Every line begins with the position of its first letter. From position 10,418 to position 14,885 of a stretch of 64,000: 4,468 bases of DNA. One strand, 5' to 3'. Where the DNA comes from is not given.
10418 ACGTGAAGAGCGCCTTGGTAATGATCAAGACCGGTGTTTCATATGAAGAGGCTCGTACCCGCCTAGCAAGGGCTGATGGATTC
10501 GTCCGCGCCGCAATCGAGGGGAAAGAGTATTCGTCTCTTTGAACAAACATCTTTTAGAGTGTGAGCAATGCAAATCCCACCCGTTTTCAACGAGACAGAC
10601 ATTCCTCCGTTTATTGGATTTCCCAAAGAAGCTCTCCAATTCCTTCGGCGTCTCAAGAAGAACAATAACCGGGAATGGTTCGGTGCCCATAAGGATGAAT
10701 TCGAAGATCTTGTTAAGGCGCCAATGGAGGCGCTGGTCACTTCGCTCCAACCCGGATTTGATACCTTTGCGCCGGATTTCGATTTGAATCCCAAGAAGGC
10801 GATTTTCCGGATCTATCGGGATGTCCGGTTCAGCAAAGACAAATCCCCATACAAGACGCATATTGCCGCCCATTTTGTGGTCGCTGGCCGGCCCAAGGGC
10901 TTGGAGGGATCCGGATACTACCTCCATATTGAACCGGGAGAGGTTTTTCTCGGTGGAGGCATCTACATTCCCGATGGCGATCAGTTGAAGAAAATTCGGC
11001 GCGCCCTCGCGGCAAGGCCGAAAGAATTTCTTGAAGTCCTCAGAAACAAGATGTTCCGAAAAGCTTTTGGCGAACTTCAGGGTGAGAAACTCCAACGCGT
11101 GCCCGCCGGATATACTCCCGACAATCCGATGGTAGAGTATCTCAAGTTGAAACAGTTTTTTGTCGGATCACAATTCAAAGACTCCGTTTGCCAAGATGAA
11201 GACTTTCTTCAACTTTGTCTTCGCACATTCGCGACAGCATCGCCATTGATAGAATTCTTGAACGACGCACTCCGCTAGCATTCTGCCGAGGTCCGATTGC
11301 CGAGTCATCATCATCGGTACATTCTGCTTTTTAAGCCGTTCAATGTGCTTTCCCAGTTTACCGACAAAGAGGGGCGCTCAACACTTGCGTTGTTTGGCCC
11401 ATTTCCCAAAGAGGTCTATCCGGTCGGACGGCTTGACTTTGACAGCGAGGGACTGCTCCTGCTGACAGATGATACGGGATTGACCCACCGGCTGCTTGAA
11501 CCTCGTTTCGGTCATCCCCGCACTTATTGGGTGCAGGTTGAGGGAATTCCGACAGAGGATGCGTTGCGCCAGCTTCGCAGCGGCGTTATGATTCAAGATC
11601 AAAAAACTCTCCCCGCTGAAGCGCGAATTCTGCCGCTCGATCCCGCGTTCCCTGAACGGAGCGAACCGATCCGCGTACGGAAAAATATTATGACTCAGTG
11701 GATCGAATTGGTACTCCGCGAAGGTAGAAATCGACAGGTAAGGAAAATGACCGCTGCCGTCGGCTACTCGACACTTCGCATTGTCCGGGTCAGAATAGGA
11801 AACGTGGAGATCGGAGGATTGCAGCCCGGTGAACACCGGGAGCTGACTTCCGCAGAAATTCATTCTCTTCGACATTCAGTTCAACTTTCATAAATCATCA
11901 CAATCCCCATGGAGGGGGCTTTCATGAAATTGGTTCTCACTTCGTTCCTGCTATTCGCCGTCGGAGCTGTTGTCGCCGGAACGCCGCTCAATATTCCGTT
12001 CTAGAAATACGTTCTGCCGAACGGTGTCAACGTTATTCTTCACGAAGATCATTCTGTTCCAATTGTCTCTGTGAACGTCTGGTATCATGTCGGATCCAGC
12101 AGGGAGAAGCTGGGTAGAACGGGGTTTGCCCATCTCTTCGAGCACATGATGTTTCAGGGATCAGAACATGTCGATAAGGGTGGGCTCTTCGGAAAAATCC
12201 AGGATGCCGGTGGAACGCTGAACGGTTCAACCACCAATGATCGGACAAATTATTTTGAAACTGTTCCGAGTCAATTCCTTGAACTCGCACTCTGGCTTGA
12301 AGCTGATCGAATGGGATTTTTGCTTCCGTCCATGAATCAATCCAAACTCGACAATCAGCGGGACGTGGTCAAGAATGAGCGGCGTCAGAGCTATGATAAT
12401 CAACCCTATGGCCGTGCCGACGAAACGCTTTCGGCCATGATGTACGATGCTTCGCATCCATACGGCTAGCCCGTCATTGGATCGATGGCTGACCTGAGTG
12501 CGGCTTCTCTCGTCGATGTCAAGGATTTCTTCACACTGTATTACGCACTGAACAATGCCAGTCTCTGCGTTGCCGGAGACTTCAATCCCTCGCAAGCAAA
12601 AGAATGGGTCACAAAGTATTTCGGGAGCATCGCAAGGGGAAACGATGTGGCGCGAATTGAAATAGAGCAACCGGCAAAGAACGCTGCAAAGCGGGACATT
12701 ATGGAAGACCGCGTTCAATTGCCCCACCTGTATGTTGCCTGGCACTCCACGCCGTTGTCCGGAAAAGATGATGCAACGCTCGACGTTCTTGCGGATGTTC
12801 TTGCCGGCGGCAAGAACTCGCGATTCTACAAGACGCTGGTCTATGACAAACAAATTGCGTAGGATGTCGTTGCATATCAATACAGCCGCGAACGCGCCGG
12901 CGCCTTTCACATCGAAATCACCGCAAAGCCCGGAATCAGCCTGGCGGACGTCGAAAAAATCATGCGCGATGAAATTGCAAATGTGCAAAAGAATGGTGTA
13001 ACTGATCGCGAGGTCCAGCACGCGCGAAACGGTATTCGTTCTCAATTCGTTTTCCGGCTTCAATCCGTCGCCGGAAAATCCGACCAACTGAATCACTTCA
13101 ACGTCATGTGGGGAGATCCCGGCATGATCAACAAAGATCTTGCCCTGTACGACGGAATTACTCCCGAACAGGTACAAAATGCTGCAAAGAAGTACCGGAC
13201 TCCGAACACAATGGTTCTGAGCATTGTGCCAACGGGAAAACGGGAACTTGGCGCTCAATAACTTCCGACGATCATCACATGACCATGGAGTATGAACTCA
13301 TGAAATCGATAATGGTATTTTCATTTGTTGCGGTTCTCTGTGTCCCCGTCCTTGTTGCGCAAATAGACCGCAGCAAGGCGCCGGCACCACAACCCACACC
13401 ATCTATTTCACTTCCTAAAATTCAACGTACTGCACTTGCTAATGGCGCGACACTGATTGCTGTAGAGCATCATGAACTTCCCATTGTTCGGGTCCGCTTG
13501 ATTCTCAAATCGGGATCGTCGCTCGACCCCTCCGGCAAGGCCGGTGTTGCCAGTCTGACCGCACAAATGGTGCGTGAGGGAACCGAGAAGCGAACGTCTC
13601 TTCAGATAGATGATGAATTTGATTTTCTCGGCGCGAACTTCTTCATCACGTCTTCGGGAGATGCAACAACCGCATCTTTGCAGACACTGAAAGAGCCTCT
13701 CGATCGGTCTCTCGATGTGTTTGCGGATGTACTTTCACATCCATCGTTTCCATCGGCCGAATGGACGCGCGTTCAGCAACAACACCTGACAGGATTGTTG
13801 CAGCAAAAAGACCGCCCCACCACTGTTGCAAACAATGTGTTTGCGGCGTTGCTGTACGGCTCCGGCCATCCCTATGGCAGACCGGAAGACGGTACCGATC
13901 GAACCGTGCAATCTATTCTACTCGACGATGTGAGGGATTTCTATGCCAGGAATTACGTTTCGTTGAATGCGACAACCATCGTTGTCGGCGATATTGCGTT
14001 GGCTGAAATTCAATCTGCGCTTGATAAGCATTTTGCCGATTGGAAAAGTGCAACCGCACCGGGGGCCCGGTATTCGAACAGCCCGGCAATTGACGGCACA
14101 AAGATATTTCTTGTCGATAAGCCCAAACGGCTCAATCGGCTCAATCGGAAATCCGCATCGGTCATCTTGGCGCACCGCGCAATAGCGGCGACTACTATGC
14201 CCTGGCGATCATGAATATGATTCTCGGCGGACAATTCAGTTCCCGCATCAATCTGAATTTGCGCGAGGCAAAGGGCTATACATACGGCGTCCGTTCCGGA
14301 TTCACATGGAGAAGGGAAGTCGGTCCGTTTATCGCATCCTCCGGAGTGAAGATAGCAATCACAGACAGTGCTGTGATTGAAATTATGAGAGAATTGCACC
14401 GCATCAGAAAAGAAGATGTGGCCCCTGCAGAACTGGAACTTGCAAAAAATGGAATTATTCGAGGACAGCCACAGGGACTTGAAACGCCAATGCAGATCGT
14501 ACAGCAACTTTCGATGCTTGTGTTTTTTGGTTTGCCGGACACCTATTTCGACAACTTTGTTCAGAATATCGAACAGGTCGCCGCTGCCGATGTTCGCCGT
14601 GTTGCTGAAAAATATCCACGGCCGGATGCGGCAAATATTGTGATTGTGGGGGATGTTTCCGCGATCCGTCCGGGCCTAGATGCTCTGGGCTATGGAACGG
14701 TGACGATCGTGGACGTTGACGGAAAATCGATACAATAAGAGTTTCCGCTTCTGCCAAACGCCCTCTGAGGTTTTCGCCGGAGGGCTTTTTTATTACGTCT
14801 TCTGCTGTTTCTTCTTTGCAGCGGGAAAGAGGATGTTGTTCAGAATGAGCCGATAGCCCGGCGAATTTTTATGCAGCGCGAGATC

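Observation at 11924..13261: M16 peptidase ORF interrupted exclusively by three in-frame amber (TAG) codons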

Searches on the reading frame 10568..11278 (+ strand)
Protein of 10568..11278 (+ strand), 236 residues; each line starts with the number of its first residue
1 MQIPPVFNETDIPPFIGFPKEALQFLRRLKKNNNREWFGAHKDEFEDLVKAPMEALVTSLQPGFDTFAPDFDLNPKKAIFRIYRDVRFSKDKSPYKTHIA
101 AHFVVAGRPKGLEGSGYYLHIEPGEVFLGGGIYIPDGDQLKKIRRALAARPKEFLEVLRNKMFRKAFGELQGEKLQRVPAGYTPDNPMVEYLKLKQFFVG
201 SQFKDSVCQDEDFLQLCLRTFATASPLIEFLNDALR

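Call 14: find_encoding_contigs(protein=window:10568-11278:+, flank=10000, max_places=10)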
Protein window:10568-11278:+ (236 aa): 16 contigs read that carry it; 7 places shown.
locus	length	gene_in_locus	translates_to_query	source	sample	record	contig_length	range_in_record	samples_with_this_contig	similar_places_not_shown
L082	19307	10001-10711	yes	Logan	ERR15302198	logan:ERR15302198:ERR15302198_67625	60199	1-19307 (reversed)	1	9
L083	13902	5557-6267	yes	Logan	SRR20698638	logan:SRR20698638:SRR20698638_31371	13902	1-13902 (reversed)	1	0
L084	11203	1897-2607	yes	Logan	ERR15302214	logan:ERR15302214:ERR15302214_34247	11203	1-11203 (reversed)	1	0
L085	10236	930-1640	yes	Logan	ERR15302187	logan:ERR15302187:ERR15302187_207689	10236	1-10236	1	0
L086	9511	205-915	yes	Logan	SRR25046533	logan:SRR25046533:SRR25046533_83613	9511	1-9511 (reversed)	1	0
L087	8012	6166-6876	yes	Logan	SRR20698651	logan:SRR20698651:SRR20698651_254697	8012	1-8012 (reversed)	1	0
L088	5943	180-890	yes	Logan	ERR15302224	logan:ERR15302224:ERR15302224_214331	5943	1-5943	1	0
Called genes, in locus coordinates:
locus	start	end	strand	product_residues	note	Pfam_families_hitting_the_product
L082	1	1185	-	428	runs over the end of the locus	PF00291:PALP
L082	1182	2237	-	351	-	PF02558:ApbA (weak), PF03446:NAD_binding_2 (weak), PF03807:F420_oxidored, PF14748:P5CR_dimer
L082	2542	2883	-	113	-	PF02261:Asp_decarbox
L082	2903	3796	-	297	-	PF13489:Methyltransf_23, PF08241:Methyltransf_11 (weak)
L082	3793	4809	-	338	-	PF18152:DAHP_snth_FXD, PF00793:DAHP_synth_1, PF03102:NeuB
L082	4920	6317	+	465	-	PF10396:TrmE_N, PF12631:MnmE_helical, PF01926:MMR_HSR1, PF02421:FeoB_N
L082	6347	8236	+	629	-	PF01134:GIDA, PF12831:FAD_oxidored (weak), PF21680:GIDA_C_1st, PF13932:SAM_GIDA_C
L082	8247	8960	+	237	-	PF02527:GidB, PF13847:Methyltransf_31 (weak)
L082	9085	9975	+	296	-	PF13580:SIS_2 (weak), PF22198:GKRP_SIS_2, PF22645:GKRP_SIS_N, PF20741:GKRP-like_C (faint), PF14555:UBA_4 (faint)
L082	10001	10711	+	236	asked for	PF09365:DUF2461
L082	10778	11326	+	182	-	PF00849:PseudoU_synth_2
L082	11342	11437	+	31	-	-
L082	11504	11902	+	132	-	PF00675:Peptidase_M16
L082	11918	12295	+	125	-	PF05193:Peptidase_M16_C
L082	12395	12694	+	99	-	-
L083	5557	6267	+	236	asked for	PF09365:DUF2461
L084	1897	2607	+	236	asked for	PF09365:DUF2461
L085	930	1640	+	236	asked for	PF09365:DUF2461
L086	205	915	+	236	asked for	PF09365:DUF2461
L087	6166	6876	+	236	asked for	PF09365:DUF2461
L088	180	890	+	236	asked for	PF09365:DUF2461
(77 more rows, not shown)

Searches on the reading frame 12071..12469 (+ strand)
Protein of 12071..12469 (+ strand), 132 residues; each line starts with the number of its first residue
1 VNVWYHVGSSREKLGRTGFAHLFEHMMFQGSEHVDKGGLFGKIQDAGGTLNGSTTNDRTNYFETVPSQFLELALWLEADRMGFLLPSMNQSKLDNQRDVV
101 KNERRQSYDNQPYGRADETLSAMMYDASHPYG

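Call 27: list_cluster_members(proteins=[window:12071-12469:+, window:12485-12862:+, window:14211-14738:+])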
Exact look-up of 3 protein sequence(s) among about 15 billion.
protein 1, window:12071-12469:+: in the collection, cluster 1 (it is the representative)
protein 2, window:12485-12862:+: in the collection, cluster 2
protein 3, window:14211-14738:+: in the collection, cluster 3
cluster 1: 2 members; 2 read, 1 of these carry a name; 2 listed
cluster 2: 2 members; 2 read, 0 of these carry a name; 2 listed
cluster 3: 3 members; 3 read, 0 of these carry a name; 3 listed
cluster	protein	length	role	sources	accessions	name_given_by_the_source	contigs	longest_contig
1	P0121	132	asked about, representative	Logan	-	-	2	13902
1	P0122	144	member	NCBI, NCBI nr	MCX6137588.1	MAG: insulinase family protein [Ignavibacteriales bacterium] | insulinase family protein [Ignavibacteriales bacterium]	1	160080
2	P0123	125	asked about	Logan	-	-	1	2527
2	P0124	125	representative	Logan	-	-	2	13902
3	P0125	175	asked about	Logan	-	-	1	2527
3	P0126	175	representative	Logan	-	-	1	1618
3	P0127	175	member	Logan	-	-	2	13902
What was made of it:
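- Only fragments of this gene are on record, including NCBI MCX6137588.1 (call 27).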

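Call 34: find_encoding_contigs(protein=P0122, flank=3000, max_places=3)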
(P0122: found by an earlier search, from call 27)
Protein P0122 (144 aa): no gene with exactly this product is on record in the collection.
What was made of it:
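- Tried and rejected: Looking up the contig of fragment P0122 (MCX6137588.1) returned 'not on record' (call 34).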

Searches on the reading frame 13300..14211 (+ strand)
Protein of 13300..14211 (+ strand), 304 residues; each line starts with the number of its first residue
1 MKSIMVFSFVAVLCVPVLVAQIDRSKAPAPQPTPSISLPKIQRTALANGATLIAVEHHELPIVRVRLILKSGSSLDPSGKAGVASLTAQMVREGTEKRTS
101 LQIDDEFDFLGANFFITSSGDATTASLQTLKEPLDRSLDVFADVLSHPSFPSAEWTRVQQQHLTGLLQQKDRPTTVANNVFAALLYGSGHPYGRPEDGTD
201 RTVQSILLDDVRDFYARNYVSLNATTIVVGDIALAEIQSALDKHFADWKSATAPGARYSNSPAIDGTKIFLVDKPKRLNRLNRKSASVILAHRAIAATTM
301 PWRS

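Call 9: search_protein_families(library=pfam, proteins=[window:13300-14211:+])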
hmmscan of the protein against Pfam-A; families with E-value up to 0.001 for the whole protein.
seq(304 aa): 2 families
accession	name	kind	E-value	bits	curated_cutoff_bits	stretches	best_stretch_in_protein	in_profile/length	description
PF00675.25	Peptidase_M16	-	3e-15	56.8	22.3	1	54-168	3-118/149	Insulinase (Peptidase family M16)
PF05193.26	Peptidase_M16_C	-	1.8e-09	38.2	23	1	208-275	4-66/181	Peptidase M16 inactive domain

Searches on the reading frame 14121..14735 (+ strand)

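Call 9: search_protein_families(library=pfam, proteins=[window:14121-14735:+])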
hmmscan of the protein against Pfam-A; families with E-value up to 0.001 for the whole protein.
seq(205 aa): 1 family
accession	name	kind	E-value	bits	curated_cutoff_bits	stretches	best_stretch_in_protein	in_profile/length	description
PF05193.26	Peptidase_M16_C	-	2e-18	67.4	23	1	7-111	75-180/181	Peptidase M16 inactive domain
